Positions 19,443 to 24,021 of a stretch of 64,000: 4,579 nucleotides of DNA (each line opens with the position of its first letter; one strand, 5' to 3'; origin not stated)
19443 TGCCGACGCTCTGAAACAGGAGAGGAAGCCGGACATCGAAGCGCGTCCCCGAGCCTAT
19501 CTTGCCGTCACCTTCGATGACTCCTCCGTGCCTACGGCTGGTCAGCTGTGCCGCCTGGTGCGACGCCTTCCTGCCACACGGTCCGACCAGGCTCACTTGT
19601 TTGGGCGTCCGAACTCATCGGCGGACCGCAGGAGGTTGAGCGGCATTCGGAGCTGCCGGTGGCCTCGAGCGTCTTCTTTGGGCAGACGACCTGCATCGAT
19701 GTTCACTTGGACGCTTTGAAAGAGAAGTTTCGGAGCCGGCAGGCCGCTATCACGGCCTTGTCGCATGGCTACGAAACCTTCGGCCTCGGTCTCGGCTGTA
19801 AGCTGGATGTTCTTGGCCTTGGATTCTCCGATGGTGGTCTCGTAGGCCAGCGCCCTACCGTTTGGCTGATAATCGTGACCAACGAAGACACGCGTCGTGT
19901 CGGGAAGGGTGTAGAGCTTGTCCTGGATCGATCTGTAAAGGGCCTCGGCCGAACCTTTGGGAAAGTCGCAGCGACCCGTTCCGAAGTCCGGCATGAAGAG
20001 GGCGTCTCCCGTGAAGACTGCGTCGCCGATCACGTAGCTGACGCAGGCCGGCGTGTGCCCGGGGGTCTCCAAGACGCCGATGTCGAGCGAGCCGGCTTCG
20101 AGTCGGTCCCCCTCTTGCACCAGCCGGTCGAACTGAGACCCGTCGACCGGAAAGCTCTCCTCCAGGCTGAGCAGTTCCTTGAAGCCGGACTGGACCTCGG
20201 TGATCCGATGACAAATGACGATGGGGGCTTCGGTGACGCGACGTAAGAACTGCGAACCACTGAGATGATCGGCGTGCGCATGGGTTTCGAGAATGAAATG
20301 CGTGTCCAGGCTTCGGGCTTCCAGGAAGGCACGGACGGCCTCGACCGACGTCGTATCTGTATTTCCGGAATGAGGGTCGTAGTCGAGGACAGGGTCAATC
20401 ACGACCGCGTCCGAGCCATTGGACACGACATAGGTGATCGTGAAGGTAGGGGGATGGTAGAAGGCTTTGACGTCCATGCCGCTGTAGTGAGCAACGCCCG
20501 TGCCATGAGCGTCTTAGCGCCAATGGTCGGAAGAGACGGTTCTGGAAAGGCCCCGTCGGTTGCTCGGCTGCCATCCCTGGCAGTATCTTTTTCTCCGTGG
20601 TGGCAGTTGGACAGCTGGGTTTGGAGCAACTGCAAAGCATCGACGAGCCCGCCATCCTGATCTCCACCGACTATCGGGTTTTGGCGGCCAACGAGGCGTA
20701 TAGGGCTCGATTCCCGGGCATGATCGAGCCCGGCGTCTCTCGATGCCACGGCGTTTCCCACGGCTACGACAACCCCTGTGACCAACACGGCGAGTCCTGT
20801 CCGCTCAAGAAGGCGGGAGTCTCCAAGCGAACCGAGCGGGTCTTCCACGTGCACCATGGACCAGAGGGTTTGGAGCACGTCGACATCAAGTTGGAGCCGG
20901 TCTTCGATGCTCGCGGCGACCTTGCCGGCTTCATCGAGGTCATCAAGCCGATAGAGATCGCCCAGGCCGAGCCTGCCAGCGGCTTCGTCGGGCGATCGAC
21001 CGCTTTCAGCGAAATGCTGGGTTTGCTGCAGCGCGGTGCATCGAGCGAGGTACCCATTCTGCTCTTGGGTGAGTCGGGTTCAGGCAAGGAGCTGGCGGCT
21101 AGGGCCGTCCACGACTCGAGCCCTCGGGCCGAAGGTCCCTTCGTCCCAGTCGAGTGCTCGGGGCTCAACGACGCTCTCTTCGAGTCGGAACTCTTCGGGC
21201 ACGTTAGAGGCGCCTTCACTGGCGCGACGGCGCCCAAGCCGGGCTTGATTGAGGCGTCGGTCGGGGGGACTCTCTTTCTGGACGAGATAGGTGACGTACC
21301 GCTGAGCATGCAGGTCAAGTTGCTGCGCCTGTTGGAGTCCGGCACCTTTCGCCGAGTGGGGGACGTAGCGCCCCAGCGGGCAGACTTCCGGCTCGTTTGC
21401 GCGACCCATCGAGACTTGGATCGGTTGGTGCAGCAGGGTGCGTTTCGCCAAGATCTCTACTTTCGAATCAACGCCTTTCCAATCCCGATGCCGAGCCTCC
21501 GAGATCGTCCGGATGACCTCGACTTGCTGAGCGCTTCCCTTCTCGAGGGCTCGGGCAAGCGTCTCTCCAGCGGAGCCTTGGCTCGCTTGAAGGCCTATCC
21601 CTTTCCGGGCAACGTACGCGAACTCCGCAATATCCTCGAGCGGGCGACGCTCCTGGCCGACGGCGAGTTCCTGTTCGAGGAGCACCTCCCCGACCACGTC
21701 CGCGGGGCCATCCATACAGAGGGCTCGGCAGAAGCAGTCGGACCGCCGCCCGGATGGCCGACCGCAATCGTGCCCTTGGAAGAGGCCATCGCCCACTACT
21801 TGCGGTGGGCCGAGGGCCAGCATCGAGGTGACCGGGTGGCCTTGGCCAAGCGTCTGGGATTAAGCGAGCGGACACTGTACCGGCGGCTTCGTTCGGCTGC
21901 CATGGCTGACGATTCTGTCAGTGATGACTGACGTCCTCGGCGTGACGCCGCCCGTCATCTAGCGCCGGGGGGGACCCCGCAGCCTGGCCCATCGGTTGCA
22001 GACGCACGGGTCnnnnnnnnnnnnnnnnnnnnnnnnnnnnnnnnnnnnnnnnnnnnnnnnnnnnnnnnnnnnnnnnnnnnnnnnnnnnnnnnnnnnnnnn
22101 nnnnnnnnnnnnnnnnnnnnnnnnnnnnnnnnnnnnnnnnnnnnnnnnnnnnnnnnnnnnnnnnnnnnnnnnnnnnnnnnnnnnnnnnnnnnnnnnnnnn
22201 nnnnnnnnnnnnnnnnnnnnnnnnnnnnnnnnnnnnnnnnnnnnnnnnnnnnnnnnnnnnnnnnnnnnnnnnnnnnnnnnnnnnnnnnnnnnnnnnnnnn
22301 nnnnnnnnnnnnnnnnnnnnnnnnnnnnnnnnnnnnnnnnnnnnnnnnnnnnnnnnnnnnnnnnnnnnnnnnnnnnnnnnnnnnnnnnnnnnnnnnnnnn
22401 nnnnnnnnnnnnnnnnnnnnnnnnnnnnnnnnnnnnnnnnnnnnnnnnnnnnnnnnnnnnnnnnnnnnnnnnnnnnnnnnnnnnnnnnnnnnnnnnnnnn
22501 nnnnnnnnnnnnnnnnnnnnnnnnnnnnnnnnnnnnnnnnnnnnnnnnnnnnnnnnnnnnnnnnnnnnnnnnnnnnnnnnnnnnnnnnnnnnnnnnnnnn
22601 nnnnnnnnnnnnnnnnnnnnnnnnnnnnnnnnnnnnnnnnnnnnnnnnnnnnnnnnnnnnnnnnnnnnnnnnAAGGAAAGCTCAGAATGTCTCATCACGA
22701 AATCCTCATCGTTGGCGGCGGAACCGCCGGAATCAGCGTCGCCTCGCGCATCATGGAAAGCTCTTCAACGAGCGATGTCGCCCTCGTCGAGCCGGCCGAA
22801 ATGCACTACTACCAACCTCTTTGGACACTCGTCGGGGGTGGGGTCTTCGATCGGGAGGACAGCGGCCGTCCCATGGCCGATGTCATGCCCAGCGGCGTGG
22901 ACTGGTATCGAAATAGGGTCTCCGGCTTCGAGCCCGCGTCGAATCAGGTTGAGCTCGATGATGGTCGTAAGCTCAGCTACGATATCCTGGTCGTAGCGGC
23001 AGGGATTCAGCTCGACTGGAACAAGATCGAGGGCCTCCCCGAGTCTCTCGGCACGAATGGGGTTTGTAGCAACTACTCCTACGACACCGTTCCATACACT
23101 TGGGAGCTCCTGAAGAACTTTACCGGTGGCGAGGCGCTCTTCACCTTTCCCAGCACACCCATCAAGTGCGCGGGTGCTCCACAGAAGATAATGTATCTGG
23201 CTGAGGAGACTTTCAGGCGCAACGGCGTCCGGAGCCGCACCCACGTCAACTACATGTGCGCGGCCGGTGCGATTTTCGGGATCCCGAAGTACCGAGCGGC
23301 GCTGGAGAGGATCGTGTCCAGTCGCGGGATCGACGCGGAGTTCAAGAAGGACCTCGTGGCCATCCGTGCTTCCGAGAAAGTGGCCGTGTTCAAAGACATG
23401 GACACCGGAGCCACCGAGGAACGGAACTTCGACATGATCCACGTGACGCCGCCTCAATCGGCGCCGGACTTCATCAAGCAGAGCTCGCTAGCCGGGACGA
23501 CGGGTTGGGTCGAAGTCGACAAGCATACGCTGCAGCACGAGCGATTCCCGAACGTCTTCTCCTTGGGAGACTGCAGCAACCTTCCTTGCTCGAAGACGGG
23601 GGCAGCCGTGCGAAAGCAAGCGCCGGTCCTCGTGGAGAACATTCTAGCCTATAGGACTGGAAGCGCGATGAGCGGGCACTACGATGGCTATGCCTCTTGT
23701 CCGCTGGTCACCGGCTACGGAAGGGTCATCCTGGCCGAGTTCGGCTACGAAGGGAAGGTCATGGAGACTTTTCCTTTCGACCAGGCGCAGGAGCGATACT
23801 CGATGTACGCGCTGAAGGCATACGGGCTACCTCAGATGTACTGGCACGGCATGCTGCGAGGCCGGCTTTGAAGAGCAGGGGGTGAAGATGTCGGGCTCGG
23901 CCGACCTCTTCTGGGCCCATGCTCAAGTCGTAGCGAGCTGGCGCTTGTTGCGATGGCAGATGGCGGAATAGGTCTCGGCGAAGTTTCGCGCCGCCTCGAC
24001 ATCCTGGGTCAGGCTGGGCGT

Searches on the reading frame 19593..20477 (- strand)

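Call 62: search_protein_families(library=ncbifam, proteins=[window:19593-20477:-], max_evalue=0.00001)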
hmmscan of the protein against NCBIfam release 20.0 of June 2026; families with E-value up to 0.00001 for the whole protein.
window:19593-20477:- (294 aa): 18 families
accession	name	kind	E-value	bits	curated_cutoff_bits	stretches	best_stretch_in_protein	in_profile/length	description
NF040641.1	bifunc_ST_SDO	equivalog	3.8e-96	322.5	625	1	2-283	143-423/423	bifunctional sulfur transferase/dioxygenase Blh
TIGR03413.1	GSH_gloB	equivalog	3.3e-25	88.9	200.8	1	41-219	26-182/248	hydroxyacylglutathione hydrolase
NF041804.1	MBL_fold_SolJ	exception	1.2e-16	60.6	350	1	45-215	40-191/224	solanimycin biosynthesis MBL-fold hydrolase SolJ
NF033105.1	bla_subclass_B3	equivalog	6e-15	55.2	240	1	57-150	60-155/257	subclass B3 metallo-beta-lactamase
NF007597.0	PRK10241.1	equivalog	5.7e-12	45.5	421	1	46-204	33-168/251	hydroxyacylglutathione hydrolase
NF012140.0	blaBJP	exception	1.9e-10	40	600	1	45-150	80-186/294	BJP family subclass B3 metallo-beta-lactamase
NF012229.1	bla_class_B_core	domain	5.4e-09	36.4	100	1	41-149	34-137/139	metallo-beta-lactamase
NF000438.2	blaPOM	exception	1.7e-08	34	610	1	57-152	94-190/286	POM family subclass B3 metallo-beta-lactamase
NF040644.1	blaPAM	exception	5.7e-08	32.2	615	1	55-153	92-191/287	PAM family subclass B3 metallo-beta-lactamase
NF000405.1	HARLDQ_not_B3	exception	1.5e-07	31.3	350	1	55-150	75-171/267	HARLDQ motif MBL-fold protein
NF000216.2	blaFEZ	exception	3.1e-07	29.8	600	1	54-149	78-176/282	FEZ family subclass B3 metallo-beta-lactamase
NF041137.2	B3_blaSPR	exception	3.2e-07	30.1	550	1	44-149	83-192/296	SPR family subclass B3 metallo-beta-lactamase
NF000469.2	CAR_gen_B3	exception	9.8e-07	28.1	500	1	57-150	111-204/311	CAR family subclass B3 metallo-beta-lactamase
NF033106.1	blaL1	exception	1.8e-06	27.1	560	1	58-152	97-192/290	L1 family subclass B3 metallo-beta-lactamase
NF000459.2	blaSPG-1_fam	exception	2.4e-06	26.9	550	1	53-149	84-179/285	SPG-1 family subclass B3 metallo-beta-lactamase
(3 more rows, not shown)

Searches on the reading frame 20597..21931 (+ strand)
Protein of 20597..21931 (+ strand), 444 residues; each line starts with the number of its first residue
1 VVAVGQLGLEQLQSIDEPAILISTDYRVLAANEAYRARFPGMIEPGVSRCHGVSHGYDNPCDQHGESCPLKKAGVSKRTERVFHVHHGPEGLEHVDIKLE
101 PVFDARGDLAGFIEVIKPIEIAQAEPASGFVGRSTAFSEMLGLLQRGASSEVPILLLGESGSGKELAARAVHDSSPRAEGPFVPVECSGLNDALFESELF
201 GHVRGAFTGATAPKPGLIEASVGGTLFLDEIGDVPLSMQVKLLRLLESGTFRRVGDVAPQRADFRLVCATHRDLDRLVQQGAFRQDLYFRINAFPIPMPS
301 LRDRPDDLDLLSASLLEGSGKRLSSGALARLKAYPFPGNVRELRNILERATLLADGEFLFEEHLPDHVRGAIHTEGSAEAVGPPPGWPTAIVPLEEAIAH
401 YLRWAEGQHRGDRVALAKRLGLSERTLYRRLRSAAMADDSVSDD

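Call 62: search_protein_families(library=ncbifam, proteins=[window:20597-21931:+], max_evalue=0.00001)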
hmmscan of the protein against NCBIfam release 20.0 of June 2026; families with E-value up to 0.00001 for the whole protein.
window:20597-21931:+ (444 aa): 26 families (the best 25 are shown)
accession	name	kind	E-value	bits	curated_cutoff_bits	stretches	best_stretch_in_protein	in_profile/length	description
NF038308.1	RNA_repair_RtcR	equivalog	8.4e-80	269.1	650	1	127-374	179-442/530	RNA repair transcriptional activator RtcR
TIGR01817.1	nifA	equivalog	1.1e-78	265.3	528.85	1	126-364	194-438/534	nif-specific transcriptional activator NifA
TIGR01818.1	ntrC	equivalog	2.5e-76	257.3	558.6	1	123-368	129-381/463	nitrogen regulation protein NR(I)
NF008469.0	PRK11361.1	equivalog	5.4e-76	256.1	714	1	145-435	160-455/461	acetoacetate metabolism transcriptional regulator AtoC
NF003451.0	PRK05022.1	equivalog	8.4e-76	255.7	476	1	125-356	187-425/512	nitric oxide reductase transcriptional regulator NorR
NF041552.1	TF_PrdR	equivalog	5.9e-74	249.4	795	1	126-430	265-572/577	sigma-54 dependent transcriptional regulator PrdR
TIGR02329.1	propionate_PrpR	equivalog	1.3e-72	245.1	499.2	1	130-432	214-525/526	propionate catabolism operon regulatory protein PrpR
TIGR02915.1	PEP_resp_reg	equivalog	8.6e-71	239.1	502.6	1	126-363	137-381/445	PEP-CTERM-box response regulator transcription factor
NF041946.1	LuxO_transreg_Vib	equivalog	6.4e-67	226.3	800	1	127-378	132-390/463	quorum-sensing sigma-54 dependent transcriptional regulator LuxO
NF011953.0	PRK15424.1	equivalog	1.6e-64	218.4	703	1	128-436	219-536/538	propionate catabolism operon regulatory protein PrpR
NF050807.1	TransRegFlbDCaul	equivalog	3.3e-64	217.4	750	1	115-366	105-365/454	sigma-54-dependent transcriptional regulator FlbD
TIGR02974.1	phageshock_pspF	equivalog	4.6e-64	216.7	443.55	1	131-352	2-231/336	phage shock protein operon transcriptional activator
NF007689.0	PRK10365.1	equivalog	9.3e-64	215.8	760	1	126-429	137-437/441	sigma-54-dependent response regulator transcription factor ZraR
NF011958.0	PRK15429.1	equivalog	7.9e-63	213.1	830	1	130-435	381-685/692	formate hydrogenlyase transcriptional activator FlhA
NF011695.0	PRK15115.1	equivalog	1.1e-62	212.3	763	1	130-355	137-369/445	two-component system response regulator GlrR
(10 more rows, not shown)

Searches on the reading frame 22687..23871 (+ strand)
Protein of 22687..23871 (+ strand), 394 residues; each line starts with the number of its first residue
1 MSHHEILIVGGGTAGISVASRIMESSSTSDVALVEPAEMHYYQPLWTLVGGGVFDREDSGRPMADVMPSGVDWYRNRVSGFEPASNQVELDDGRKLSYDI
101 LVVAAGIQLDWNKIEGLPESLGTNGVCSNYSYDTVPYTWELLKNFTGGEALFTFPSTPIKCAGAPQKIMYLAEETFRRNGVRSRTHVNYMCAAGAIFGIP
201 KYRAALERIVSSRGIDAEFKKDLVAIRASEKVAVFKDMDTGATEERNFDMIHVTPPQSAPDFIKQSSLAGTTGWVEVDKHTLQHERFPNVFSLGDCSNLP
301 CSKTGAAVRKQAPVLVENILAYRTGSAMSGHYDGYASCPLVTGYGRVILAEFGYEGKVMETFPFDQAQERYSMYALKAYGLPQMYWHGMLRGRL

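Call 62: search_protein_families(library=ncbifam, proteins=[window:22687-23871:+], max_evalue=0.00001)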
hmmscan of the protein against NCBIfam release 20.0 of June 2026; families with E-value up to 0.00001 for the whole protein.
window:22687-23871:+ (394 aa): 3 families
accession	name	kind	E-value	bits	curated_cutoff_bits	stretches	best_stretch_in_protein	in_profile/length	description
NF049943.1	SQR_III_seleno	exception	5.7e-69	232.9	525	1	5-393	2-392/406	type III sulfide quinone reductase, selenoprotein subtype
TIGR03169.1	Nterm_to_SelD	hypoth_equivalog_domain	6.2e-16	58.7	310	1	6-328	2-316/365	pyridine nucleotide-disulfide oxidoreductase family protein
TIGR03385.1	CoA_CoA_reduc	equivalog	3e-09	36.1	578.8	0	209-299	200-285/439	CoA-disulfide reductase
